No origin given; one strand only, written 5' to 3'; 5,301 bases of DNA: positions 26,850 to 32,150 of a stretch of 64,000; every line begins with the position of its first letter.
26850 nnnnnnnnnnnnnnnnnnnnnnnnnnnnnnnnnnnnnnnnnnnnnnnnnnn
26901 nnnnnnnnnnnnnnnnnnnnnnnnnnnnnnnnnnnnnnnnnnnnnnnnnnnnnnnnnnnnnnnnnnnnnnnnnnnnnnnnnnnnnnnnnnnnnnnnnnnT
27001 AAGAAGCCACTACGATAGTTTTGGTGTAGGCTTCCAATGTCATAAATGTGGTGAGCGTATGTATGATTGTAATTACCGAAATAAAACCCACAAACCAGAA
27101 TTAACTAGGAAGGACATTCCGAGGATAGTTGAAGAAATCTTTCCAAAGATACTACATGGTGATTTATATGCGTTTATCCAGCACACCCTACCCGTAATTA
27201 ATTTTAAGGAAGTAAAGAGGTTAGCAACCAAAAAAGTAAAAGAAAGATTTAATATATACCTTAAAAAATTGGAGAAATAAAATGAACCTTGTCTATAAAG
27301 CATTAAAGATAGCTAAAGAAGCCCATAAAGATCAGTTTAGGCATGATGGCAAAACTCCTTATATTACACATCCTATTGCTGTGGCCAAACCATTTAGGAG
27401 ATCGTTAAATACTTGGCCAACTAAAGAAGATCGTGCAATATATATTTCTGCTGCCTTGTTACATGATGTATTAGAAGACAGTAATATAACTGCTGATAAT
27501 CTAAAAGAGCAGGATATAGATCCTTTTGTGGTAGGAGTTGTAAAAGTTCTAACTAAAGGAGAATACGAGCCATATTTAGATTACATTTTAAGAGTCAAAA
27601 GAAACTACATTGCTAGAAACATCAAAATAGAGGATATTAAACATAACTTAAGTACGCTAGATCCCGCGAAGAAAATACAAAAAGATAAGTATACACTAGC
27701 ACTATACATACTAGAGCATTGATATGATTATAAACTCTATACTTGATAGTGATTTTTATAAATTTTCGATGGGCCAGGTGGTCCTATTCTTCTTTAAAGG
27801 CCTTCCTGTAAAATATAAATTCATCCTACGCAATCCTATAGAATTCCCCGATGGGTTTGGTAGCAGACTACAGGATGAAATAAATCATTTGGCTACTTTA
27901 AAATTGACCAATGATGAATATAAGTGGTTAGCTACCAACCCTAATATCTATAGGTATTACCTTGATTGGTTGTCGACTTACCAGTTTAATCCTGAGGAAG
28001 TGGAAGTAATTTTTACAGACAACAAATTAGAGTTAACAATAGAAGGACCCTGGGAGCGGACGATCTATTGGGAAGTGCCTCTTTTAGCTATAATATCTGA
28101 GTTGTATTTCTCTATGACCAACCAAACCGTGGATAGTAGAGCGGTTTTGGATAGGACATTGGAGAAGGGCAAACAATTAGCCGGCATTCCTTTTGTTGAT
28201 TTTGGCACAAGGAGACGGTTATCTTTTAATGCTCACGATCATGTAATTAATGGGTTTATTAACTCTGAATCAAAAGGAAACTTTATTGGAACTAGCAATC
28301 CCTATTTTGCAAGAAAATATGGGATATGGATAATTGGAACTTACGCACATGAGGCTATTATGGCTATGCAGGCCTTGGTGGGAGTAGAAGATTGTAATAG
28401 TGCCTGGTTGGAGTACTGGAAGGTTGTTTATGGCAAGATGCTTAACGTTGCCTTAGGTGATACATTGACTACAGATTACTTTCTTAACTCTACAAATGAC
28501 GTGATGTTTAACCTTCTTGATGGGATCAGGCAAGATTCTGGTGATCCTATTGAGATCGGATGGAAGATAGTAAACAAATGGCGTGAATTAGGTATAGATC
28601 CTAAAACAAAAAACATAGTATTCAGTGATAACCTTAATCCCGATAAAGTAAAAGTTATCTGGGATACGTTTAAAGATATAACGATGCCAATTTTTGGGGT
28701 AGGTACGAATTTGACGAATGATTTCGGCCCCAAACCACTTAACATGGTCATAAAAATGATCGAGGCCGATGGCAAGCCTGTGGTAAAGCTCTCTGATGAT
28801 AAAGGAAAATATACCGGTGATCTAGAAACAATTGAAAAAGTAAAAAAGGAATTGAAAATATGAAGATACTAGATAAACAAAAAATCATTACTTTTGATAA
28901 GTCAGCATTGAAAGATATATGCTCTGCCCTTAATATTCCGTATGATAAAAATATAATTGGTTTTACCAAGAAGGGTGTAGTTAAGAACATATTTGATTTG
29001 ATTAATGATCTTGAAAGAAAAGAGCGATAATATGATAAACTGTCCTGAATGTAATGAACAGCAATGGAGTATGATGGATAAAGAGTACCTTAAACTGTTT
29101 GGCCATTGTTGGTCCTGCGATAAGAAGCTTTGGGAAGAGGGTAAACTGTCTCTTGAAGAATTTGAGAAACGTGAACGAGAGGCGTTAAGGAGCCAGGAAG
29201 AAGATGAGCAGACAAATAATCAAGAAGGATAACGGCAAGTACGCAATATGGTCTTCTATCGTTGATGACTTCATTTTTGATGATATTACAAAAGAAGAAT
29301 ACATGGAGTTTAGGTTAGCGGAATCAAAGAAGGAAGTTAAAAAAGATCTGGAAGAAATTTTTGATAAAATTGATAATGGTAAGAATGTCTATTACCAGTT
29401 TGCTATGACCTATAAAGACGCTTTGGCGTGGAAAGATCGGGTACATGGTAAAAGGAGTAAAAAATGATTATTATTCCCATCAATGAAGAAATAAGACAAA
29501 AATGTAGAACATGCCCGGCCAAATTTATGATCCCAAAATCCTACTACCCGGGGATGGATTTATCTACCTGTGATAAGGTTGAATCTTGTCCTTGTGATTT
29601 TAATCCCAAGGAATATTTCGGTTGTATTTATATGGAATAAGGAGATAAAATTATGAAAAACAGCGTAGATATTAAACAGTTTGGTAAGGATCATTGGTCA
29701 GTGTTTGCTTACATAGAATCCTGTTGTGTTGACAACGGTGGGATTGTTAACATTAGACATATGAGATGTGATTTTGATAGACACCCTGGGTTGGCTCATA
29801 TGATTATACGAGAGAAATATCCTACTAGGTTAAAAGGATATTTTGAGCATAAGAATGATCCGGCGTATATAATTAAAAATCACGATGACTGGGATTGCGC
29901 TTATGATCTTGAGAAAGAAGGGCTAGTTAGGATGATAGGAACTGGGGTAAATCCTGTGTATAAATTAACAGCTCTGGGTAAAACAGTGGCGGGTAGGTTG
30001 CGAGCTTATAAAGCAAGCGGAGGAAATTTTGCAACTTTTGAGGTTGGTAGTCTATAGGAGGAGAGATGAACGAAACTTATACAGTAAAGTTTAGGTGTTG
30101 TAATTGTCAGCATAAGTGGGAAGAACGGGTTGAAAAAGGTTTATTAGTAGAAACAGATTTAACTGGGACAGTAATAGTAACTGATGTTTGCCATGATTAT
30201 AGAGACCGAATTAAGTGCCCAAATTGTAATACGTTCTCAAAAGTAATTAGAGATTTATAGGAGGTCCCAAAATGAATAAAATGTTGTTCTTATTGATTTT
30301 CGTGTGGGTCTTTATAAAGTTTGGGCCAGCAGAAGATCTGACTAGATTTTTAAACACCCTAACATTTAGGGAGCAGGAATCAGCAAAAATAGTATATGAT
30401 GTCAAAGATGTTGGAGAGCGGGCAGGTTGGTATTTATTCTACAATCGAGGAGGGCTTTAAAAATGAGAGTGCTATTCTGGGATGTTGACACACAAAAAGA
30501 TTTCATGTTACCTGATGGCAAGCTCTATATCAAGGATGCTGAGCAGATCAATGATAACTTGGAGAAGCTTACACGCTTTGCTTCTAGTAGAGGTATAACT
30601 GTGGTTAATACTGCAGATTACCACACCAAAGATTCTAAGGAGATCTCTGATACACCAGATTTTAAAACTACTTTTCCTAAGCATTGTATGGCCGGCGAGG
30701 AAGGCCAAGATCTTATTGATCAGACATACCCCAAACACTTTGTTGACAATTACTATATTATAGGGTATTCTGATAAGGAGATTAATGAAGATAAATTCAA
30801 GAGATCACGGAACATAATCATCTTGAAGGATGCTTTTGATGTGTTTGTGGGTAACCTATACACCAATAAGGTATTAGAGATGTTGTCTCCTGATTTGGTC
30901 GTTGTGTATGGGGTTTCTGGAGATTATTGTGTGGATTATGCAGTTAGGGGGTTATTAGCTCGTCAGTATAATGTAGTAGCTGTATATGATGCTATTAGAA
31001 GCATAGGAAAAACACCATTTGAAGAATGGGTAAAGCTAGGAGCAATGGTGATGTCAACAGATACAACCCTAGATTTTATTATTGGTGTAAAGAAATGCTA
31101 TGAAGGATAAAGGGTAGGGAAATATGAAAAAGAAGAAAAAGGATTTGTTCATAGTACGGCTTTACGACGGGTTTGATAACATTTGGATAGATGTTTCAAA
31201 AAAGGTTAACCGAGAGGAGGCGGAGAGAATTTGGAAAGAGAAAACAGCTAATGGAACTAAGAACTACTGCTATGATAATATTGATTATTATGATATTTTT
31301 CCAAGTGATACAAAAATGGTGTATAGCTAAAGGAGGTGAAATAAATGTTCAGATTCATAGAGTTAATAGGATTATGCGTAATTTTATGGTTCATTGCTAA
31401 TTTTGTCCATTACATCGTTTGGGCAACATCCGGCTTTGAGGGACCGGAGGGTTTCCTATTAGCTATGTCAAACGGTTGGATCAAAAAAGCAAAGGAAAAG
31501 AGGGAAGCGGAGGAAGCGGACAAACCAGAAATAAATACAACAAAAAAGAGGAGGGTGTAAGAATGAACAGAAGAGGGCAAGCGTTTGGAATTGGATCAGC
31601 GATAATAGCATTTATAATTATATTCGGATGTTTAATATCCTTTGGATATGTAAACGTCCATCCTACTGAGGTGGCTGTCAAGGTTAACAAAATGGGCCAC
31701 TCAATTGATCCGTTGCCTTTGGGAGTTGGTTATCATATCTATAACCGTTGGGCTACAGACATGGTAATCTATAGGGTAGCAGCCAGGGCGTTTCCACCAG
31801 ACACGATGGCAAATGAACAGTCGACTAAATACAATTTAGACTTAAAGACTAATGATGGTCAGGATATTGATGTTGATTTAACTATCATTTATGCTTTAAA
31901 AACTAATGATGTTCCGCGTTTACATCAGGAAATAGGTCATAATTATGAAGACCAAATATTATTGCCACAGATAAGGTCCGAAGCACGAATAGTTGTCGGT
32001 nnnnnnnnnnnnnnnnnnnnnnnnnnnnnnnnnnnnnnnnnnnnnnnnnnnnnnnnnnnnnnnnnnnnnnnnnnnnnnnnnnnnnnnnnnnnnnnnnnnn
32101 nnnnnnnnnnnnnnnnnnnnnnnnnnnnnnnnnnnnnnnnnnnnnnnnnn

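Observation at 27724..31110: Phage-encoded nicotinamide salvage pair PncA + PncB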

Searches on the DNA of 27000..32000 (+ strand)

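Call 5: search_dna_similar(query=window:27000-32000:+, collection=phages, mode=near, max_rows=20)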
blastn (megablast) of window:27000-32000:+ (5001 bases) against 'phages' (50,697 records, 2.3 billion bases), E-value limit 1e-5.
No match.

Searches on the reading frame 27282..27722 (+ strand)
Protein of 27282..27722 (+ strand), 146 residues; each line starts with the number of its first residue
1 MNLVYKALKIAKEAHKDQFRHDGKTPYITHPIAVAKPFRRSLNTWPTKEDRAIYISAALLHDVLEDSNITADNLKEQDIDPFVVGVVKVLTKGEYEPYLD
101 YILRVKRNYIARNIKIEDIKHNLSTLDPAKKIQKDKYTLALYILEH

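Call 3: search_protein_families(library=pfam, proteins=[window:27282-27722:+], max_evalue=0.01)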
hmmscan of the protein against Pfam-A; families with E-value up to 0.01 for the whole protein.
window:27282-27722:+ (146 aa): 2 families
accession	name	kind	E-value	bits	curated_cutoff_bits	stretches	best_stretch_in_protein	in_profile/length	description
PF13328.12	HD_4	-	2.5e-07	31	27.2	1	7-95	1-79/156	HD domain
PF01966.28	HD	-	0.0011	19.7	22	1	27-96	1-73/116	HD domain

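Call 4: search_protein_families(library=ncbifam, proteins=[window:27282-27722:+], max_evalue=0.01)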
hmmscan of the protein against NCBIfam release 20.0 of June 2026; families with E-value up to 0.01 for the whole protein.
window:27282-27722:+ (146 aa): 2 families
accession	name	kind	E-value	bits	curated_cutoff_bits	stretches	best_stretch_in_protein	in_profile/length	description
TIGR00691.1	spoT_relA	subfamily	1.3e-16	60.1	499.2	1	7-142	1-141/687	RelA/SpoT family protein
NF008303.0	PRK11092.1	equivalog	4.3e-11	41.7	947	1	4-125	23-146/702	bifunctional GTP diphosphokinase/guanosine-3',5'-bis pyrophosphate 3'-pyrophosphohydrolase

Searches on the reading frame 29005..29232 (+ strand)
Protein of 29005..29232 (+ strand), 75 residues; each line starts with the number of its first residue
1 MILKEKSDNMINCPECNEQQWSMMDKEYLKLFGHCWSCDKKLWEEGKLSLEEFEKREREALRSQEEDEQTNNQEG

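Call 34: search_protein_families(library=phrogs, proteins=[window:29005-29232:+], max_evalue=0.01)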
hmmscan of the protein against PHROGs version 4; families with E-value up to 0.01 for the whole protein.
window:29005-29232:+ (75 aa): 2 families
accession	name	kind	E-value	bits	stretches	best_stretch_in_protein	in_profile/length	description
phrog_4776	-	unknown function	0.0036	18.1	1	19-69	99-151/237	-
phrog_47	-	DNA, RNA and nucleotide metabolism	0.0077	15.8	1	4-66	45-106/947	DNA primase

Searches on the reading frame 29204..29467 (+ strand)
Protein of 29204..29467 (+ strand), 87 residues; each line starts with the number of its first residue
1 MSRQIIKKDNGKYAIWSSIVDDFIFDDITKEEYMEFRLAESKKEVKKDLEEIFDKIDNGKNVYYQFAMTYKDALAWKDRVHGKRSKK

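Call 34: search_protein_families(library=phrogs, proteins=[window:29204-29467:+], max_evalue=0.01)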
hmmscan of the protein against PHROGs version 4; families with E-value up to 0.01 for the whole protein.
window:29204-29467:+ (87 aa): 1 family
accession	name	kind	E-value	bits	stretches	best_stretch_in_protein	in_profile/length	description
phrog_14682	-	unknown function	0.00024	22.6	1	3-55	3-53/97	-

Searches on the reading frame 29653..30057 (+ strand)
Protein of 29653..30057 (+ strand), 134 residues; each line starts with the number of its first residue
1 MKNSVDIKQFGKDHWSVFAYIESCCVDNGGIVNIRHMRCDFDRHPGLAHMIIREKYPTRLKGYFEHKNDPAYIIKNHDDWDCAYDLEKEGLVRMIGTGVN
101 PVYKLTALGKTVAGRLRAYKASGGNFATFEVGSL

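Call 3: search_protein_families(library=pfam, proteins=[window:29653-30057:+], max_evalue=0.01)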
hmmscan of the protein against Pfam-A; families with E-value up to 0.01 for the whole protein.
window:29653-30057:+ (134 aa): 0 families

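Call 34: search_protein_families(library=phrogs, proteins=[window:29653-30057:+], max_evalue=0.01)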
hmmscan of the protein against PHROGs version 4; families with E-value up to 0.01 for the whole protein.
window:29653-30057:+ (134 aa): 1 family
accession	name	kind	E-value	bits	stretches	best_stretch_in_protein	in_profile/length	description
phrog_15089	-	unknown function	3.6e-06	28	1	3-89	2-93/115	-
